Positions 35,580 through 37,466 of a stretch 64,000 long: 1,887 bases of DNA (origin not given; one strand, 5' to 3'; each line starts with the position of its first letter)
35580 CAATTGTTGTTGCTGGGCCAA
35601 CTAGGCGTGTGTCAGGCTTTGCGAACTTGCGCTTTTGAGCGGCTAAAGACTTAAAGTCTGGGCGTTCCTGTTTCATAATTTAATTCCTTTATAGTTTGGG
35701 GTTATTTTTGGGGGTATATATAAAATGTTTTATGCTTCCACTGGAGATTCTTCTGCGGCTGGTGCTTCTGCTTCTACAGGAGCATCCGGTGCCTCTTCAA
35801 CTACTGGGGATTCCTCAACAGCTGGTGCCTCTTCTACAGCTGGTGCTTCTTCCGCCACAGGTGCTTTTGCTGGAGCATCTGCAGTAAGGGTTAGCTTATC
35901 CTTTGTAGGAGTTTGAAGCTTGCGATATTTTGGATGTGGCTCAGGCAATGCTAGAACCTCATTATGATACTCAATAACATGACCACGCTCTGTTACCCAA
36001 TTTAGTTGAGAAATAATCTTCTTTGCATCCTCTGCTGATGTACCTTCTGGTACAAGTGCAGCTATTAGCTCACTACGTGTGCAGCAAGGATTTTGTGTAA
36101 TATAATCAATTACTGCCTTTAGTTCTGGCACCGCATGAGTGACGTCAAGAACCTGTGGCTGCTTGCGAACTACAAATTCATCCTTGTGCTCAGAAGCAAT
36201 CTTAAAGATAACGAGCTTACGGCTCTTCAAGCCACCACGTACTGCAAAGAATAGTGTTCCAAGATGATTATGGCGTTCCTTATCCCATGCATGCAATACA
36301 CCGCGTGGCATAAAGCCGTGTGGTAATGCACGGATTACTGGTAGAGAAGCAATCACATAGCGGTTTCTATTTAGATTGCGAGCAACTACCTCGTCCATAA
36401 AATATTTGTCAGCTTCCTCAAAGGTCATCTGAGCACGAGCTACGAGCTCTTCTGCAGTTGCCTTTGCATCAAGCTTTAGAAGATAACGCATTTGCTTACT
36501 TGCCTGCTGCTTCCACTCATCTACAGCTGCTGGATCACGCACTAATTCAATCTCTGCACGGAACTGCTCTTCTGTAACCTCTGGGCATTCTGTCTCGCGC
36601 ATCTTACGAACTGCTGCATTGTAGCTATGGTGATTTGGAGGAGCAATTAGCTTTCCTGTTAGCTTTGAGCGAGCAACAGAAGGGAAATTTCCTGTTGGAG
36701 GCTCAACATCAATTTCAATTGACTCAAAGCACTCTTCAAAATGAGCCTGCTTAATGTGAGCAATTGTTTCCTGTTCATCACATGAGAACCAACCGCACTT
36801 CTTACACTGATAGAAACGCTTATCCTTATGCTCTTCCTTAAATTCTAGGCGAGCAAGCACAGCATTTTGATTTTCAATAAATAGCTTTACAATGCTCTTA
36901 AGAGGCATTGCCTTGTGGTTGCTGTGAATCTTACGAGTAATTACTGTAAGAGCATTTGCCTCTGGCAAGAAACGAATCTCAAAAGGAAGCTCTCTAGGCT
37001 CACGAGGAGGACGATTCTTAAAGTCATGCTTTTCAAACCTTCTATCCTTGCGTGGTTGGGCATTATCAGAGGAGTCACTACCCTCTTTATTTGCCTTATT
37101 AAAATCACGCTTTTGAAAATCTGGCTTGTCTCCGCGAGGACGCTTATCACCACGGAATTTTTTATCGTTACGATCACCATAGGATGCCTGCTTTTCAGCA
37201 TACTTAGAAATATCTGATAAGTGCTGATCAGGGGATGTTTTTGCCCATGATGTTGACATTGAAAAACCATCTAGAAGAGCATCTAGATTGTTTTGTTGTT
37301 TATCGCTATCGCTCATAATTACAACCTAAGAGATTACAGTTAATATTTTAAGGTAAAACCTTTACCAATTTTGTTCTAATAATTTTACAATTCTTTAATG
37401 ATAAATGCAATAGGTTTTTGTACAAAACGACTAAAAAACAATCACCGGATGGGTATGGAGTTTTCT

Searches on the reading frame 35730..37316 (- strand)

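Call 65: search_protein_families(library=pfam, proteins=[window:35730-37316:-])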
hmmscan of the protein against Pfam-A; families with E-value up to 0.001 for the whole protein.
window:35730-37316:- (528 aa): 0 families

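Call 67: search_protein_families(library=pfam, max_evalue=1, proteins=[window:35730-37316:-])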
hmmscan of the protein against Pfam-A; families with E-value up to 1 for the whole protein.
window:35730-37316:- (528 aa): 3 families
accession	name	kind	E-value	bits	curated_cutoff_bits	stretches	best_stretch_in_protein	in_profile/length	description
PF04780.17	DUF629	-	0.028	13.5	23.1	1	150-201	38-89/465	Protein of unknown function (DUF629)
PF25410.1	PH_34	-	0.13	12.6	27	1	281-338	12-72/149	PH-like domain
PF00096.32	zf-C2H2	-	0.23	12.4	25.2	1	169-192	1-23/23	Zinc finger, C2H2 type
